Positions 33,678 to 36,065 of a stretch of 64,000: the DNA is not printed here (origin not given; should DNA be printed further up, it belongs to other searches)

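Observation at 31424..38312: Unassigned operon: IclR, PaaK-like aryl-acid CoA ligase, 55-aa protein, cytoplasmic molybdopterin oxidoreductase, NAD(P)H-type FeS-flavoprotein and a DUF1566 protein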

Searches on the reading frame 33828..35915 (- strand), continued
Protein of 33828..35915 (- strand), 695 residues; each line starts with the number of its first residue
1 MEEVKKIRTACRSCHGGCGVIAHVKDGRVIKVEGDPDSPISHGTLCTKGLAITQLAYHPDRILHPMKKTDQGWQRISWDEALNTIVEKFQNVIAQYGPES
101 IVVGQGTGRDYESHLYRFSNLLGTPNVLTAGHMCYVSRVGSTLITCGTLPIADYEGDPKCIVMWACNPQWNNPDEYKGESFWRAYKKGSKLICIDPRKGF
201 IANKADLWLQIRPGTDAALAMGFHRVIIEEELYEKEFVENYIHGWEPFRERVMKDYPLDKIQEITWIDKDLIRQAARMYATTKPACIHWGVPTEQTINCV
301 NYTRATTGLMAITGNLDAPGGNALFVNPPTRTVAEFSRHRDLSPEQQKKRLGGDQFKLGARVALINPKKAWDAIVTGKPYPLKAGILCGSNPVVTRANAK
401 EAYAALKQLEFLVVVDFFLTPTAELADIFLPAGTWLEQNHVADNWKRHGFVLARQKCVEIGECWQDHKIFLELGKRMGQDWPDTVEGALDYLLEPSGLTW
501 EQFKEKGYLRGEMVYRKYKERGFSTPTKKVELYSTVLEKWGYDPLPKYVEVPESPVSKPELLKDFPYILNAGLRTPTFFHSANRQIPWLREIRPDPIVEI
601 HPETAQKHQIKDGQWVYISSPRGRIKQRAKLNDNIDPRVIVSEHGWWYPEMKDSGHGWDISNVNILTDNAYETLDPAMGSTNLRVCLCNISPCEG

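Call 16: find_related_loci(query=window:33828-35915:-, collection=genome_contigs, flank=8000)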
Query window:33828-35915:- (695 aa) in genome_contigs; peptide patterns used: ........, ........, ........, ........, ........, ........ (x = any residue, [..] = any of these).
207 stretches matched a pattern; 194 encode a relative of the query (tblastn E <= 1e-3); the best 80 are kept; 80 distinct loci.
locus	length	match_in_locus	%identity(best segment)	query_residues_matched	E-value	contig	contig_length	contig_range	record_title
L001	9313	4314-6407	91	1-694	0e+0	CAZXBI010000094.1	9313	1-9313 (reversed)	MAG TPA_asm: uncultured Syntrophorhabdus sp. isolate SRP302447_co4_432 genome assembly, contig: NODE_19893_length_9313_c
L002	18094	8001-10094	91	1-694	0e+0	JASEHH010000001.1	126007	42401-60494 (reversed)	MAG: Thermodesulfobacteriota bacterium isolate Yes70-18 NODE_10_length_126007_cov_54.947512, whole genome shotgun sequen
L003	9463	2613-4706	91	1-694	0e+0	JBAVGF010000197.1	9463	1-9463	MAG: Thermodesulfobacteriota bacterium isolate MFD06953_ilm_asm_bin13 k127_167369, whole genome shotgun sequence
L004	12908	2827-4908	91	1-694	0e+0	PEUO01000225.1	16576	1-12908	MAG: Deltaproteobacteria bacterium CG03_land_8_20_14_0_80_45_14 CG03_land_8_20_14_0.80_scaffold_2858_c, whole genome sho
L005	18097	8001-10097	91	1-695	0e+0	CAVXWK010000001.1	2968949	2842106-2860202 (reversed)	MAG: uncultured delta proteobacterium isolate MFD04492.bin.2.7 genome assembly, contig: contig_16283, whole genome shotg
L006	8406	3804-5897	90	1-694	0e+0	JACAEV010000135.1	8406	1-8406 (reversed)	MAG: Syntrophaceae bacterium isolate L.E.D.11_1 k119_613282, whole genome shotgun sequence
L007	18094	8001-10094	90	1-694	0e+0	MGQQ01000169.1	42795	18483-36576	MAG: Deltaproteobacteria bacterium RBG_16_49_23 RBG_16_scaffold_981, whole genome shotgun sequence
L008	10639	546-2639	90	1-694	0e+0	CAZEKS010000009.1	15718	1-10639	MAG TPA_asm: uncultured Syntrophaceae bacterium isolate binchicken_co189_49 genome assembly, contig: NODE_3614_length_15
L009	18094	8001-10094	90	1-694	0e+0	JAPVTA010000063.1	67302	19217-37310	MAG: Thermodesulfobacteriota bacterium isolate MW3_metabat.11 k97_132638, whole genome shotgun sequence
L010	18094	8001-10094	89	1-694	0e+0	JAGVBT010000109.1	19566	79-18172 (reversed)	MAG: Deltaproteobacteria bacterium isolate DeMMO6_17 c_000000027601, whole genome shotgun sequence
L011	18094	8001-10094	89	1-694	0e+0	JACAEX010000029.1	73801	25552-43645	MAG: Syntrophaceae bacterium isolate L.E.D.62 k119_70235, whole genome shotgun sequence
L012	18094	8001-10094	89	1-694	0e+0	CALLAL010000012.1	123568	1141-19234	MAG: uncultured bacterium isolate N1_Bin_METABAT__110_1 genome assembly, contig: c_000000631268, whole genome shotgun se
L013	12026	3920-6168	89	1-694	0e+0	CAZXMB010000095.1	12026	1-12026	MAG TPA_asm: uncultured Syntrophaceae bacterium isolate SRP098346_co1_431 genome assembly, contig: NODE_6456_length_1202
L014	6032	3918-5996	89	1-694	0e+0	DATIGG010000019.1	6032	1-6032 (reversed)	MAG TPA_asm: Thermodesulfobacteriota bacterium isolate SMAG_U16415 k141_374004, whole genome shotgun sequence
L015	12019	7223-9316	89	1-694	0e+0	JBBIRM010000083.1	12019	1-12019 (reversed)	MAG: Deltaproteobacteria bacterium isolate SIF170217_bin_35 NODE_5510_length_12019_cov_4.398613, whole genome shotgun se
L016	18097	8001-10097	89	1-695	0e+0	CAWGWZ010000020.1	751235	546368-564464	MAG: uncultured delta proteobacterium isolate MFD04408.bin.3.38 genome assembly, contig: contig_3974, whole genome shotg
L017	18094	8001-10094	89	1-694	0e+0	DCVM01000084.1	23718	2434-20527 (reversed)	MAG TPA_asm: Syntrophaceae bacterium UBA2188 UBA2188_contig_16923, whole genome shotgun sequence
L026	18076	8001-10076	82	1-693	0e+0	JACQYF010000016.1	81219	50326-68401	MAG: Chloroflexi bacterium isolate NC_groundwater_1534_Pr4_S-0.65um_60_13 SR1-18-Sp65_coassembly_scaffold_51666, whole g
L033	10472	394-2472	81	1-694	0e+0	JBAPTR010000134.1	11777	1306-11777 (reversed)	MAG: Desulfatiglandaceae bacterium isolate MFD01219_ilm_asm_bin15 k127_333474, whole genome shotgun sequence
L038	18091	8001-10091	81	1-694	0e+0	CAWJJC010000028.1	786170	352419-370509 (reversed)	MAG: uncultured delta proteobacterium isolate MFD05442.bin.2.211 genome assembly, contig: contig_6064, whole genome shot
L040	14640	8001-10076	80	1-693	0e+0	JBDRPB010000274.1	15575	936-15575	MAG: Pseudomonadota bacterium isolate MEGAHIT-group-1.999 k141_5137978, whole genome shotgun sequence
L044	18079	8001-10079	80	1-694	0e+0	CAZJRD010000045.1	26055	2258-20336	MAG TPA_asm: uncultured Desulfobacteraceae bacterium isolate binchicken_co81_476 genome assembly, contig: NODE_2331_leng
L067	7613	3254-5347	79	1-694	0e+0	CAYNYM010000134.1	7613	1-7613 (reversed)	MAG TPA_asm: uncultured Desulfobacteraceae bacterium isolate binchicken_co42_439 genome assembly, contig: NODE_17452_len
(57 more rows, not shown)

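Call 31: search_protein_families(library=pfam, proteins=[L002:1359-2495:+, L002:2462-3613:+, L002:3737-5065:+, L002:12919-14313:+, L002:14572-15519:+, L002:15621-16922:+, L013:8786-11203:+, L044:11084-13084:+, L044:13231-13863:+, L044:13902-15704:+], max_evalue=0.00001)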
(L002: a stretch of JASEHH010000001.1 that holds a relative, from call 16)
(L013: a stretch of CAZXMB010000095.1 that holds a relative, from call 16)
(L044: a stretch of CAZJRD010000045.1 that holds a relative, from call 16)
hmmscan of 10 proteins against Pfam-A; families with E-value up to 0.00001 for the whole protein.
L002:1359-2495:+ (378 aa): 2 families
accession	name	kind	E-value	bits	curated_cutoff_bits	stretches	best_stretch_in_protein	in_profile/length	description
PF04055.27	Radical_SAM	-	1.3e-20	74.6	29.5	1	124-269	6-158/166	Radical SAM superfamily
PF13353.11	Fer4_12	-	1.2e-06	29.3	22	1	116-220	6-113/137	4Fe-4S single cluster domain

L002:2462-3613:+ (383 aa): 1 family
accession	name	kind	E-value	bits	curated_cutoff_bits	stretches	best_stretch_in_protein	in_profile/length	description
PF04055.27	Radical_SAM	-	6e-19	69.3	29.5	1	124-275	3-162/166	Radical SAM superfamily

L002:3737-5065:+ (442 aa): 1 family
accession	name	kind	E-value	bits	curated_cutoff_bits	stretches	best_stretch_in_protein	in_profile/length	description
PF00202.27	Aminotran_3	-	6.3e-99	331.8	30.5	1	28-434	10-402/403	Aminotransferase class-III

L002:12919-14313:+ (464 aa): 9 families
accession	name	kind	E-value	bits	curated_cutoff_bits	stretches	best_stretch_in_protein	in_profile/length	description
PF00158.32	Sigma54_activat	-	1e-69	233.9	20.2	1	152-319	1-167/168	Sigma-54 interaction domain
PF14532.12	Sigma54_activ_2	-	3.5e-24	86.1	25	1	153-324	1-138/138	Sigma-54 interaction domain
PF25601.1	AAA_lid_14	-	1.8e-21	76.2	27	1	325-405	1-81/87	AAA+ ATPase lid domain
PF02954.25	HTH_8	-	8.5e-12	45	22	1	417-457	2-42/42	Bacterial regulatory protein, Fis family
PF07728.20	AAA_5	-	1.4e-10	41.7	22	1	175-297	1-125/139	AAA domain (dynein-related subfamily)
PF00989.32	PAS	-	1.5e-08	35.1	22.6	1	15-94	2-81/113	PAS fold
PF01078.27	Mg_chelatase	-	2.5e-08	34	20.3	0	228-292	89-155/207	Magnesium chelatase, subunit ChlI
PF13426.13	PAS_9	-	6.7e-07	30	27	1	25-100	2-87/103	PAS domain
PF00004.35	AAA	-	3.3e-06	28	21.2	1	176-295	1-110/131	ATPase family associated with various cellular activities (AAA)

L002:14572-15519:+ (315 aa): 7 families
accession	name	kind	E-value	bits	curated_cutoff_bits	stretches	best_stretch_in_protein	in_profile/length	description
PF01370.27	Epimerase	-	1.6e-39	136.2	20.9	1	4-237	2-239/240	NAD dependent epimerase/dehydratase family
PF16363.11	GDP_Man_Dehyd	-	7.4e-33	114.8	27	1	4-302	1-331/332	GDP-mannose 4,6 dehydratase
PF01073.25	3Beta_HSD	-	3.3e-16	59.6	22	1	4-131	1-135/280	3-beta hydroxysteroid dehydrogenase/isomerase family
PF02719.21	Polysacc_synt_2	-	7.2e-12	45.5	20.2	1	4-167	2-168/293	Polysaccharide biosynthesis protein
PF07993.18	NAD_binding_4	-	5.8e-11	42.5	20.1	1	37-179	50-217/258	Male sterility protein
PF04321.23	RmlD_sub_bind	-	2.3e-10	40.5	27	1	4-150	4-135/287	RmlD substrate binding domain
PF13460.12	NAD_binding_10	-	3.8e-07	30.6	27.2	1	7-130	1-114/184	NAD(P)H-binding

L002:15621-16922:+ (433 aa): 3 families
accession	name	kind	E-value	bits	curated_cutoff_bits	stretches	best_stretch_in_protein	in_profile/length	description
PF13458.12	Peripla_BP_6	-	6.2e-66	223.8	31.7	1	53-394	1-339/343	Periplasmic binding protein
PF13433.12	Peripla_BP_5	-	1.9e-26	93.5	27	1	54-396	1-339/363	Periplasmic binding protein domain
PF01094.35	ANF_receptor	-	5.6e-13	49.1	25.4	1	77-377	6-334/353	Receptor family ligand binding region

L013:8786-11203:+ (805 aa): 7 families
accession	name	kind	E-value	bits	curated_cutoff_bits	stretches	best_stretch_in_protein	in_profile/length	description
PF01571.26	GCV_T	-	1.6e-82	277.1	25.6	1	422-693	1-254/255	Aminomethyltransferase folate-binding domain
PF01266.30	DAO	-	3.5e-79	267.3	27.9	1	6-362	1-353/353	FAD dependent oxidoreductase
PF08669.17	GCV_T_C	-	1.3e-22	79.9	25.9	1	718-797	1-80/80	Glycine cleavage T-protein C-terminal barrel domain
PF16350.10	FAO_M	-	3.6e-19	69.1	27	1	365-420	1-56/56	FAD dependent oxidoreductase central domain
PF00890.30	FAD_binding_2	-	5.8e-08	32.8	20.4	1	7-190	2-181/414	FAD binding domain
PF07992.20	Pyr_redox_2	-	1.7e-06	28.1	26.1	0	4-36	142-173/291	Pyridine nucleotide-disulphide oxidoreductase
PF13450.12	NAD_binding_8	-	5e-06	27.1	21.9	0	9-45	1-36/68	NAD(P)-binding Rossmann-like domain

L044:11084-13084:+ (666 aa): 5 families
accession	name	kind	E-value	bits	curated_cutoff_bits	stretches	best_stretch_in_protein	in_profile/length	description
PF13549.11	ATP-grasp_5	-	1.5e-58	198.2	27.6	1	460-664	11-220/221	ATP-grasp domain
PF13607.11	Succ_CoA_lig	-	6.1e-39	133.4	27.4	1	138-274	1-138/138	Succinyl-CoA ligase like flavodoxin domain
PF13380.12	CoA_binding_2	-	1e-18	68.3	22.8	1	1-118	6-113/116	CoA binding domain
PF02629.25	CoA_binding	-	1.7e-07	32.4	22.3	1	25-82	34-95/97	CoA binding domain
PF19045.5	Ligase_CoA_2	-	4e-06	27.4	23.7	1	289-385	3-99/162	Ligase-CoA domain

L044:13231-13863:+ (210 aa): 1 family
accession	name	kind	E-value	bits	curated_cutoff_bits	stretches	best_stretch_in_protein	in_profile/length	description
PF01558.24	POR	-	2.3e-33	116.3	27.4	1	39-203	1-173/173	Pyruvate ferredoxin/flavodoxin oxidoreductase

L044:13902-15704:+ (600 aa): 13 families
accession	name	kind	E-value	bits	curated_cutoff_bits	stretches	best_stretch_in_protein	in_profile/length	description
PF07992.20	Pyr_redox_2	-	9.7e-26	91.3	26.1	1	150-443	3-291/291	Pyridine nucleotide-disulphide oxidoreductase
PF14691.11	Fer4_20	-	2.1e-15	57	25.8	1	57-133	28-107/113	Dihydroprymidine dehydrogenase domain II, 4Fe-4S cluster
PF00070.33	Pyr_redox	-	1.8e-12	48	22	0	150-183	2-35/82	Pyridine nucleotide-disulphide oxidoreductase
PF13450.12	NAD_binding_8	-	8.7e-12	45.6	21.9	1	152-187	1-36/68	NAD(P)-binding Rossmann-like domain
PF13738.12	Pyr_redox_3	-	6.5e-11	42.5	30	1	276-427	164-305/305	Pyridine nucleotide-disulphide oxidoreductase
PF12831.13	FAD_oxidored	-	3.6e-10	40.2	27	1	150-186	2-38/416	FAD dependent oxidoreductase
PF01266.30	DAO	-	6.6e-10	39.5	27.9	1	150-183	2-35/353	FAD dependent oxidoreductase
PF01262.27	AlaDh_PNT_C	-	3.5e-09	36.8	23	0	265-301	16-53/214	Alanine dehydrogenase/PNT, C-terminal domain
PF01134.28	GIDA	-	2e-08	34.2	22.1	0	150-181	2-34/391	Glucose inhibited division protein A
PF00890.30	FAD_binding_2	-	1.1e-07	31.9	20.4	1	150-184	2-36/414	FAD binding domain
PF01593.30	Amino_oxidase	-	1.8e-07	31.3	19.8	1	158-187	2-31/443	Flavin containing amine oxidoreductase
PF14697.11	Fer4_21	-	3.4e-06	27.5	35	1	546-596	7-59/59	4Fe-4S dicluster domain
PF03486.20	HI0933_like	-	5.1e-06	26.6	50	0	150-183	3-36/244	HI0933-like protein Rossmann domain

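Call 33: search_protein_representatives(protein=window:33828-35915:-)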
Query: 695 residues. Proteins with E-value up to 0.001 (for the whole library): 23249; up to 1e-10: 10157; up to 1e-30: 2459. The best 150 are listed.
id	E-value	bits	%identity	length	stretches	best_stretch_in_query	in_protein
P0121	1.4e-209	714.0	56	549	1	147-693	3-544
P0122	3.5e-196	669.8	46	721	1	7-693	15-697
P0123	6.0e-186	635.9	47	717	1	6-690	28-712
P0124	7.1e-185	632.4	46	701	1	5-691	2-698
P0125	1.1e-179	615.2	43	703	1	2-690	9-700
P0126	9.3e-179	612.2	45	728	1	5-692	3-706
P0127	7.2e-176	602.6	43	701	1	6-691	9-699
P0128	1.1e-174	598.7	45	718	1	5-694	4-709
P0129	2.3e-169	581.1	44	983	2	244-690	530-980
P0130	1.1e-168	578.9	42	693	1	5-692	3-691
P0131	6.8e-166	569.6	44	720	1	3-694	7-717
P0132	8.1e-166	569.4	40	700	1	6-693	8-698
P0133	5.7e-162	556.7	43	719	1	5-692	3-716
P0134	3.2e-161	554.2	43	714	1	6-693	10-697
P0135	8.6e-161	552.8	43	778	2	244-691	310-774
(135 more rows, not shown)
